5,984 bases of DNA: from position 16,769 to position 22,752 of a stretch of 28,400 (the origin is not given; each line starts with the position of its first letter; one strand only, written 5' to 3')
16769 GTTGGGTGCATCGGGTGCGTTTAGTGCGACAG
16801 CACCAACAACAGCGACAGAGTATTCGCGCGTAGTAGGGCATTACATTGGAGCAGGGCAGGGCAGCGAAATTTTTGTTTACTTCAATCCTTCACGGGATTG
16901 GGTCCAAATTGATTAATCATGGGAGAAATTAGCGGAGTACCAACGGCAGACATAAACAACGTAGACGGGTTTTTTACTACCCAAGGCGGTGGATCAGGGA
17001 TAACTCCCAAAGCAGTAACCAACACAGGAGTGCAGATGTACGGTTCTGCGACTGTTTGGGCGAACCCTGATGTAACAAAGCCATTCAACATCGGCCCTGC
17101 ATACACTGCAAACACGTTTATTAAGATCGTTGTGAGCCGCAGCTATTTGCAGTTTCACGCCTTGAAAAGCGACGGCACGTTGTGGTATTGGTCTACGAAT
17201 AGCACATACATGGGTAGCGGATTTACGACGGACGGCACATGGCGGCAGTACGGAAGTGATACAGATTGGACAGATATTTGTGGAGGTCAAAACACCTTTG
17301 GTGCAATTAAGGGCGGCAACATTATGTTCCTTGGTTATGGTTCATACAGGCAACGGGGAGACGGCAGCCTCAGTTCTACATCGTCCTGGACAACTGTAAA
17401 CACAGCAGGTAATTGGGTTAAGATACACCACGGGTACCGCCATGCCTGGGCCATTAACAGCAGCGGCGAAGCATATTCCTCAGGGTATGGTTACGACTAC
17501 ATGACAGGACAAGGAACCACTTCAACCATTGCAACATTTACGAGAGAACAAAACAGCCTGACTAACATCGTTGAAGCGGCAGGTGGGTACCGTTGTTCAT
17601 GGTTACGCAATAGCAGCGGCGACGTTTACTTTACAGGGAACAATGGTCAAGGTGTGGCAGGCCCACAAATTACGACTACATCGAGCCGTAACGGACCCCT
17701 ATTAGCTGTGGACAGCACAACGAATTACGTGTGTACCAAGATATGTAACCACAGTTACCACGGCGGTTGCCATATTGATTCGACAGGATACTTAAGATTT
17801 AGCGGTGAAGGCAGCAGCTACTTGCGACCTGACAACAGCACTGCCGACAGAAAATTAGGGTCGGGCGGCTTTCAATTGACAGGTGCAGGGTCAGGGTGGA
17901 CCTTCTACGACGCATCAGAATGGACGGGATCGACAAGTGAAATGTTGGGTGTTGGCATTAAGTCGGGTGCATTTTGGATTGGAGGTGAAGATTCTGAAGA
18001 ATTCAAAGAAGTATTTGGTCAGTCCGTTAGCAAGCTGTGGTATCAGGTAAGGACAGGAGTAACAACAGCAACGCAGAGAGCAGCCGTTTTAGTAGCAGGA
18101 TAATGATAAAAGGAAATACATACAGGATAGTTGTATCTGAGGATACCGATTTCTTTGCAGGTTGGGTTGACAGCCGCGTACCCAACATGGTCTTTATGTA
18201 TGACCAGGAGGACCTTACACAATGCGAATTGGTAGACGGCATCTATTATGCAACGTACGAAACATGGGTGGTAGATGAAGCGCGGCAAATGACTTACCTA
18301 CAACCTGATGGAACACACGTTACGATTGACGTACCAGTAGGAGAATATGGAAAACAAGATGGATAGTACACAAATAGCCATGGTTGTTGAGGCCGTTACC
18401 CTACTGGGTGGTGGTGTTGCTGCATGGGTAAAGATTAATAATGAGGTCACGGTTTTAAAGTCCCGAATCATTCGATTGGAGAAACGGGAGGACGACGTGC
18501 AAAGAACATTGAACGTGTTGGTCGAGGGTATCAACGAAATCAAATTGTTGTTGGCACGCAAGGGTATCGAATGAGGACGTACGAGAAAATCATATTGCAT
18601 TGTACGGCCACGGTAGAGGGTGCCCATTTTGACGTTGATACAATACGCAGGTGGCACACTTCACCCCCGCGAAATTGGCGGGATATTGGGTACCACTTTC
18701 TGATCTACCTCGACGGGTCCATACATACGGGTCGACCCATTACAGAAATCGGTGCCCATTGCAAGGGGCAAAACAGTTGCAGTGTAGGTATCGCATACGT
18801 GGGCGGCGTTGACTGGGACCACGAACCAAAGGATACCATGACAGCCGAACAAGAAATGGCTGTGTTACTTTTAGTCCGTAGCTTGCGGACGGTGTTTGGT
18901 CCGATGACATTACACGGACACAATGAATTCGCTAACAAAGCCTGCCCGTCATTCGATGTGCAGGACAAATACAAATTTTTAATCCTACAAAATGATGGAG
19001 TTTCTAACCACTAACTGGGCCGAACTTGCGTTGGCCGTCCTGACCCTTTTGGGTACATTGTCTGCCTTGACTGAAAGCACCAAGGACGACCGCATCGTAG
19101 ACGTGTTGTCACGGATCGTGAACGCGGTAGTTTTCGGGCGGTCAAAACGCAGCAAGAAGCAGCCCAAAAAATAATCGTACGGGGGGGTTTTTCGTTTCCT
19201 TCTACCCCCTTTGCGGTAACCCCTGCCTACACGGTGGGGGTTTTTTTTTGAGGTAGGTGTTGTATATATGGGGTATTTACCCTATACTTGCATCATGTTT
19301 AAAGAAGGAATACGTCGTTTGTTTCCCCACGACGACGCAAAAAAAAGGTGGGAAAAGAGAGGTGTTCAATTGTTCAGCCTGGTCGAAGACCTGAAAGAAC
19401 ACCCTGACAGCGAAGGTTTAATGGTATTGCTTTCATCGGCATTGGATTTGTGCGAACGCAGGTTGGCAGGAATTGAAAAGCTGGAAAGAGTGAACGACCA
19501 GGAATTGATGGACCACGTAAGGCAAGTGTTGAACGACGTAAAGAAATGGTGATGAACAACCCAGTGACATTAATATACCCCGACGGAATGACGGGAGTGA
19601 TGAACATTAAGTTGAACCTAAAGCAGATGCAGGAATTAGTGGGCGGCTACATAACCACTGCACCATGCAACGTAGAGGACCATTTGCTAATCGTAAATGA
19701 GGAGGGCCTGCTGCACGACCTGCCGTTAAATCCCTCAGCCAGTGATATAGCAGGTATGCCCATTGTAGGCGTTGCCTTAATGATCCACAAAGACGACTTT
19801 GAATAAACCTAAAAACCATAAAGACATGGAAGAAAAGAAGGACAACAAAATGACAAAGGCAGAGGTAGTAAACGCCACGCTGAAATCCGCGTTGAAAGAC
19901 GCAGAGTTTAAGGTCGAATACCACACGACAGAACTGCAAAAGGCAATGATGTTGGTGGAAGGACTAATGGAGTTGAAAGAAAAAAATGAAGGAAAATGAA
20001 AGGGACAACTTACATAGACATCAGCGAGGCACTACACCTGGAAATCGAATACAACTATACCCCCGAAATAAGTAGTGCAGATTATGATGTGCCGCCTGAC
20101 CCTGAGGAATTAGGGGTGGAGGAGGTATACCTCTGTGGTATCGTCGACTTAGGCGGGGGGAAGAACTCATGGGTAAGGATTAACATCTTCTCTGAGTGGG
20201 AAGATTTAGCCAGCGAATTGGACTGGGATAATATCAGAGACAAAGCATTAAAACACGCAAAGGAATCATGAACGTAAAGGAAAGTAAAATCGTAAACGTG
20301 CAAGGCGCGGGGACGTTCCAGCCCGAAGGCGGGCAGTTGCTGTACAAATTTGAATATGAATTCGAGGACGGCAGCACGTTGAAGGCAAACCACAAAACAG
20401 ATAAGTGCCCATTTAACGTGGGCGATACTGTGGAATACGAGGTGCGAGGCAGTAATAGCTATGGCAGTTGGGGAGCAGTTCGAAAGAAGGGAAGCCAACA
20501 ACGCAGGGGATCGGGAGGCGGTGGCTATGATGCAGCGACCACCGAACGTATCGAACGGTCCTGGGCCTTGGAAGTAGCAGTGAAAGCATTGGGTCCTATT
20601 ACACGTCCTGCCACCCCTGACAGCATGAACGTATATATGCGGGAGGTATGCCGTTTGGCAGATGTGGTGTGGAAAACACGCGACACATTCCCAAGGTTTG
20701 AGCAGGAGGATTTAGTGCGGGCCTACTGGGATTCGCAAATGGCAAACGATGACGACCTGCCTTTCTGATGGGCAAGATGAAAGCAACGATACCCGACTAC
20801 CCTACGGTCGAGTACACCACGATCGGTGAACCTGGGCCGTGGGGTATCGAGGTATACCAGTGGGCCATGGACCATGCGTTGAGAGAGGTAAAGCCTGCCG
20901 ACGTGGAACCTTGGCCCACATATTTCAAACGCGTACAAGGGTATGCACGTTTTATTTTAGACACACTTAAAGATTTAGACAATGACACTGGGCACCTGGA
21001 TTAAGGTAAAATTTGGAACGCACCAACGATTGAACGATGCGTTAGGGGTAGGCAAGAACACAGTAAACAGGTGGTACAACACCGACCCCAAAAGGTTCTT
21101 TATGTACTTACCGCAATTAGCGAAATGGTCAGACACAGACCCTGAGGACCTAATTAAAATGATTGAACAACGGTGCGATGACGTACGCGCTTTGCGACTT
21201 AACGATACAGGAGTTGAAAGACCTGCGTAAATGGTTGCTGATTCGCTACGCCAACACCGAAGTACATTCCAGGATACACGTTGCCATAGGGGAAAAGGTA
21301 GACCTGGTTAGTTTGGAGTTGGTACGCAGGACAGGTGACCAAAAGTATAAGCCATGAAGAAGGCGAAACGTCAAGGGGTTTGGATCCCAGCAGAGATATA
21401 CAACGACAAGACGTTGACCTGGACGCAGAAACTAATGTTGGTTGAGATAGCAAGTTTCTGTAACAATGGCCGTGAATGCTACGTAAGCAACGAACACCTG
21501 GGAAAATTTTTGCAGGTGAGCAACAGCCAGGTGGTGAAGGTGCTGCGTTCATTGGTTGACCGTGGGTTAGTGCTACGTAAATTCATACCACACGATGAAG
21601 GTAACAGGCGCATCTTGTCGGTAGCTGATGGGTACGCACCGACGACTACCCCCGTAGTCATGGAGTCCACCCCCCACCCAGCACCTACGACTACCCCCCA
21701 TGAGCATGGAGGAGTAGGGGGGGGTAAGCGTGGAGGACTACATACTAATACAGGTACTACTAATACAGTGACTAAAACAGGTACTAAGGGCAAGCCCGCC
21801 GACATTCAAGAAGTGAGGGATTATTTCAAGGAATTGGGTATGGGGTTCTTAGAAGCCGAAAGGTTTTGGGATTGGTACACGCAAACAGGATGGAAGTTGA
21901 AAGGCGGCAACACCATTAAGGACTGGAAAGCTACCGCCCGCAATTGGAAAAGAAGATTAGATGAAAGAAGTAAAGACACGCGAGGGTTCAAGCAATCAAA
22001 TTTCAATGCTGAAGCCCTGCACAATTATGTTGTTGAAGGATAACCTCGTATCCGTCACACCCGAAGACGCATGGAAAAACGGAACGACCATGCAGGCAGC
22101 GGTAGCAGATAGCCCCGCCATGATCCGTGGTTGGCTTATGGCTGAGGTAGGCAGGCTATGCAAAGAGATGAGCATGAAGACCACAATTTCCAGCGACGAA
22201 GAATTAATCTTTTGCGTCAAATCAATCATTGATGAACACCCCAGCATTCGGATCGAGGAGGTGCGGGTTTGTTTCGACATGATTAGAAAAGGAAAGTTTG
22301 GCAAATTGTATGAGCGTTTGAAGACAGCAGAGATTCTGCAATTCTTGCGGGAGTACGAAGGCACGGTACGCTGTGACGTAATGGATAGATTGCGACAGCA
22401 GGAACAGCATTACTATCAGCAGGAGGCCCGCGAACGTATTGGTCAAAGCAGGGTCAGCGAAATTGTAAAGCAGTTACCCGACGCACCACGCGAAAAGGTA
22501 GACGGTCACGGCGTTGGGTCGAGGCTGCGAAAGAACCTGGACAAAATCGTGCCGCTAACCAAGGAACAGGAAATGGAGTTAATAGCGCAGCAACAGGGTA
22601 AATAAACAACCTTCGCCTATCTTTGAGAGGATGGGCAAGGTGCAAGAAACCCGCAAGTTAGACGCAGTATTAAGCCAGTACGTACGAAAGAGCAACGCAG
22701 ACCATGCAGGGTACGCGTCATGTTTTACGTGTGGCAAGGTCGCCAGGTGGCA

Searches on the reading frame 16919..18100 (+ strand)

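Call 24: search_protein_families(library=pfam, proteins=[window:16919-18100:+], max_evalue=0.01)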
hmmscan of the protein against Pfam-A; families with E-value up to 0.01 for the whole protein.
window:16919-18100:+ (394 aa): 1 family
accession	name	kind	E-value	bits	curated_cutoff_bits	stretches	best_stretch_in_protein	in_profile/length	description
PF25390.1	WD40_RLD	-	7.6e-14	52.2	150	1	64-299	88-326/363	RCC1-like domain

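Call 90: search_protein_families(library=phrogs, proteins=[window:16919-18100:+], max_evalue=0.001)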
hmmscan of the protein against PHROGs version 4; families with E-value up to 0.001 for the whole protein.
window:16919-18100:+ (394 aa): 3 families
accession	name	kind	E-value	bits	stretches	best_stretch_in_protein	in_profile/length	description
phrog_4219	-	DNA, RNA and nucleotide metabolism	2.3e-10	40.4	1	119-332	542-745/867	regulator of chromosome condensation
phrog_7220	-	DNA, RNA and nucleotide metabolism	2.8e-09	36.3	1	62-248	27-213/1734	regulator of chromosome condensation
phrog_16766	-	DNA, RNA and nucleotide metabolism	4.4e-05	23.2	1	123-245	152-272/763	regulator of chromosome condensation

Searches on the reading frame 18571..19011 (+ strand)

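Call 90: search_protein_families(library=phrogs, proteins=[window:18571-19011:+], max_evalue=0.001)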
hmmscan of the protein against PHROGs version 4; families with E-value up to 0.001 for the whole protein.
window:18571-19011:+ (147 aa): 5 families
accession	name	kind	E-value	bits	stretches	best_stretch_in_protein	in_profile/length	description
phrog_822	-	lysis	1.2e-48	166.7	1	1-135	21-154/215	amidase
phrog_1493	-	lysis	6.3e-20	72.7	1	3-132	33-157/394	endolysin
phrog_35436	-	lysis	3.7e-12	47.1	1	7-127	23-135/266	amidase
phrog_1794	-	lysis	5.1e-07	30.4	1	3-127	55-180/336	amidase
phrog_7698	-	lysis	0.00033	21.5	1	4-128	24-140/316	endolysin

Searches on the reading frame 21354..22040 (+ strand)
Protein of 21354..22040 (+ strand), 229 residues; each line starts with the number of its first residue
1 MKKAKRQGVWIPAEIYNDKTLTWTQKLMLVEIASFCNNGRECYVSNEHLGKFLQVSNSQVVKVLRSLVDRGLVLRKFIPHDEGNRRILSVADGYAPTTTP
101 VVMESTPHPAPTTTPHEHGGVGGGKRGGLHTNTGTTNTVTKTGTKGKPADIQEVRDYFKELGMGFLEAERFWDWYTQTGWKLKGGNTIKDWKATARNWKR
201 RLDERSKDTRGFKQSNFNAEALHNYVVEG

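Call 24: search_protein_families(library=pfam, proteins=[window:21354-22040:+], max_evalue=0.01)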
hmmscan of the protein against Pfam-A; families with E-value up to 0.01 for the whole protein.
window:21354-22040:+ (229 aa): 4 families
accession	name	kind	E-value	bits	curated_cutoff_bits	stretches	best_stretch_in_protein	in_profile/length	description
PF13730.12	HTH_36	-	9e-07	29.1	25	1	21-73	3-55/55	Helix-turn-helix domain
PF01047.28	MarR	-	0.00045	20.5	24.6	1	45-81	19-55/59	MarR family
PF13463.12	HTH_27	-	0.0034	18.1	22.2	1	45-81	20-56/68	Winged helix DNA-binding domain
PF21984.2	DnaD_N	-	0.0045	17.6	27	1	16-74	9-66/101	DnaD N-terminal domain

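Call 89: search_protein_families(library=phrogs, proteins=[window:21354-22040:+], max_evalue=0.001)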
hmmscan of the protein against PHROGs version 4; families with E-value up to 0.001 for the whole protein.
window:21354-22040:+ (229 aa): 12 families
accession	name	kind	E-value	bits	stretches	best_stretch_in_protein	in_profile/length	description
phrog_270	-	DNA, RNA and nucleotide metabolism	1.4e-18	68.4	1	8-204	32-205/383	replication initiation protein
phrog_428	-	DNA, RNA and nucleotide metabolism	5.3e-14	53.2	1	3-158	85-241/455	replication initiation protein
phrog_15768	-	unknown function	8.1e-13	49.9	1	141-213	124-196/228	-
phrog_28809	-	unknown function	9e-12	46.2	1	147-208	129-190/211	-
phrog_391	-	DNA, RNA and nucleotide metabolism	4.3e-08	34.2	1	19-139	13-134/298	replication initiation O-like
phrog_186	-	DNA, RNA and nucleotide metabolism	4.9e-08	34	1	2-166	16-185/308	DnaD-like helicase loader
phrog_4617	-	DNA, RNA and nucleotide metabolism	3.5e-06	27.8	1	24-95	18-85/223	replication initiation protein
phrog_19658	-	DNA, RNA and nucleotide metabolism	4.5e-06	27.4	1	11-88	7-79/283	replication initiation protein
phrog_2880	-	DNA, RNA and nucleotide metabolism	6.1e-06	26.5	1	4-145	10-144/459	replication initiation protein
phrog_678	-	DNA, RNA and nucleotide metabolism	2.8e-05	24.8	1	17-103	60-148/346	replication initiation O-like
phrog_8540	-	DNA, RNA and nucleotide metabolism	0.00038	21.7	0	23-79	17-73/196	replication initiation O-like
phrog_1032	-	DNA, RNA and nucleotide metabolism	0.00055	21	0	23-146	17-136/281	replication initiation protein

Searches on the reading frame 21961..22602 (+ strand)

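Call 89: search_protein_families(library=phrogs, proteins=[window:21961-22602:+], max_evalue=0.001)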
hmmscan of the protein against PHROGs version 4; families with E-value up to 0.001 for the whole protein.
window:21961-22602:+ (214 aa): 1 family
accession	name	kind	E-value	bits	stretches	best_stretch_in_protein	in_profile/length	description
phrog_35728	-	unknown function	1.8e-09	38.4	1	78-149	81-151/229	-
